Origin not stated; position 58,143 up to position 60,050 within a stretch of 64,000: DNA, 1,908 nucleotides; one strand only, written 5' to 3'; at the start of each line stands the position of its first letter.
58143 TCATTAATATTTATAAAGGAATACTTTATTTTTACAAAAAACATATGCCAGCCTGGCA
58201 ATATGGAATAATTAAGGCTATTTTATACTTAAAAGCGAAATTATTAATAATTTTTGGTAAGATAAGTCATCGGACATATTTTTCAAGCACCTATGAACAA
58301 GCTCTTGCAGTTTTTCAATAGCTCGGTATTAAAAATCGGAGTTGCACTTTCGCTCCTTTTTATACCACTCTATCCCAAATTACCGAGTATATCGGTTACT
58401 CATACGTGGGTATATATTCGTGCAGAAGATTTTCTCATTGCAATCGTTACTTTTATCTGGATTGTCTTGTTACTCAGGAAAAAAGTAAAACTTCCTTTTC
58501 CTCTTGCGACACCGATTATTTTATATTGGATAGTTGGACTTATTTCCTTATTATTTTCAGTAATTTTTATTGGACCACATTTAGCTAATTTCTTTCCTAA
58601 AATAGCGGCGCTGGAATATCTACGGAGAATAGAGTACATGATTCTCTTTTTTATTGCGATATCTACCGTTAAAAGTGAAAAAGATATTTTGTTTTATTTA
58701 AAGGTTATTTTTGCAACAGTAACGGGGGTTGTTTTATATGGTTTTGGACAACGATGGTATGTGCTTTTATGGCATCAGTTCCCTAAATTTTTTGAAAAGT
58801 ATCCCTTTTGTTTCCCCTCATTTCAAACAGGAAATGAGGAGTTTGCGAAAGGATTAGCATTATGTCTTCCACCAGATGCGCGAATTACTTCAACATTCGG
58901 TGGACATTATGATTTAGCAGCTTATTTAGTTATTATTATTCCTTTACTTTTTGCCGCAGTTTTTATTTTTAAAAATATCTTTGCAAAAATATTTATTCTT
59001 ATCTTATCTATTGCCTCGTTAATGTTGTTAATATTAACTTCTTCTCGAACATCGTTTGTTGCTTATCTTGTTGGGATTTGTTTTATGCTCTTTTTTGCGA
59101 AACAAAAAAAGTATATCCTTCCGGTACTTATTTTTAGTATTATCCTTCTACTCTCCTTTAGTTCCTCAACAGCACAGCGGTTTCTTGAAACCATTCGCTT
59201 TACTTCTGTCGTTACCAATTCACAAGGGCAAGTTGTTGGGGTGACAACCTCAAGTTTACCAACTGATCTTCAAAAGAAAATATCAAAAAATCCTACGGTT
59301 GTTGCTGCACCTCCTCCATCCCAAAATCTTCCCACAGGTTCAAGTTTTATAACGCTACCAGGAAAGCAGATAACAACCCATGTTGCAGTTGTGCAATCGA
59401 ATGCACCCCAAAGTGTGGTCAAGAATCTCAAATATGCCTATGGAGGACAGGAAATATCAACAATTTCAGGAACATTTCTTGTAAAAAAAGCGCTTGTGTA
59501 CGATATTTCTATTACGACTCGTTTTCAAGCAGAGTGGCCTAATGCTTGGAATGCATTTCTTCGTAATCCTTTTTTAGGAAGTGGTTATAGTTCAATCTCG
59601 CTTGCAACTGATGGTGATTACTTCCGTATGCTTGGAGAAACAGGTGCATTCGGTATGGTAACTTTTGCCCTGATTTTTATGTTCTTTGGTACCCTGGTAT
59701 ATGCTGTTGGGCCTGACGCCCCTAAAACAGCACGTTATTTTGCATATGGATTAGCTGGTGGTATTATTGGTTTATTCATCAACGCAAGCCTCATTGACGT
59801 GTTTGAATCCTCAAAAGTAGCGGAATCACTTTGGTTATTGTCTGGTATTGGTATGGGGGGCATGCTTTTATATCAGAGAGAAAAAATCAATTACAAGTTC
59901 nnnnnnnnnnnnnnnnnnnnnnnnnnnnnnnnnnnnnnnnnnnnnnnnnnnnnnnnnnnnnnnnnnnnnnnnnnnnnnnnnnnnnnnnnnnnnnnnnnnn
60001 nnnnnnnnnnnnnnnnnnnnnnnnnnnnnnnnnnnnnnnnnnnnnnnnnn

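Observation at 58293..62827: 1028-aa fusion of an O-antigen-ligase/Wzy-like domain to a GT-C-like domain, followed by a second GT-C-like gene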

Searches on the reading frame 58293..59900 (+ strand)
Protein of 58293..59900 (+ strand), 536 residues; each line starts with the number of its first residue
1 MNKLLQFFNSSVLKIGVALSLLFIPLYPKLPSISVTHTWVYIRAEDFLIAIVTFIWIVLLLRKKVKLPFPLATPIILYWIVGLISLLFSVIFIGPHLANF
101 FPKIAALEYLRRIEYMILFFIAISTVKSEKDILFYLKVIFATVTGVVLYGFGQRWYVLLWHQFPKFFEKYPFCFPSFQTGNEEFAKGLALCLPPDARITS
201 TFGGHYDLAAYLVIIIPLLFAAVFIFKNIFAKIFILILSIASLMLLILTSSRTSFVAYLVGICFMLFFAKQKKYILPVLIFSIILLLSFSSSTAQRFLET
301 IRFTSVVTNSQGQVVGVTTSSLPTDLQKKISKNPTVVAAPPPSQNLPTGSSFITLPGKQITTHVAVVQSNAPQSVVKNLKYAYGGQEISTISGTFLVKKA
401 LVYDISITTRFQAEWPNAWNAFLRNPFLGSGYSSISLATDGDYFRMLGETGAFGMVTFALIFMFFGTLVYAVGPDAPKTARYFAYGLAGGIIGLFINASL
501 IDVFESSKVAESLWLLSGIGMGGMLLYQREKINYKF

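Call 77: search_solved_structures(query=window:58293-59900:+, max_evalue=10, show_alignments=2)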
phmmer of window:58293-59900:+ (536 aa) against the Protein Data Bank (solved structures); distinct sequences matched with E-value up to 10: 0.
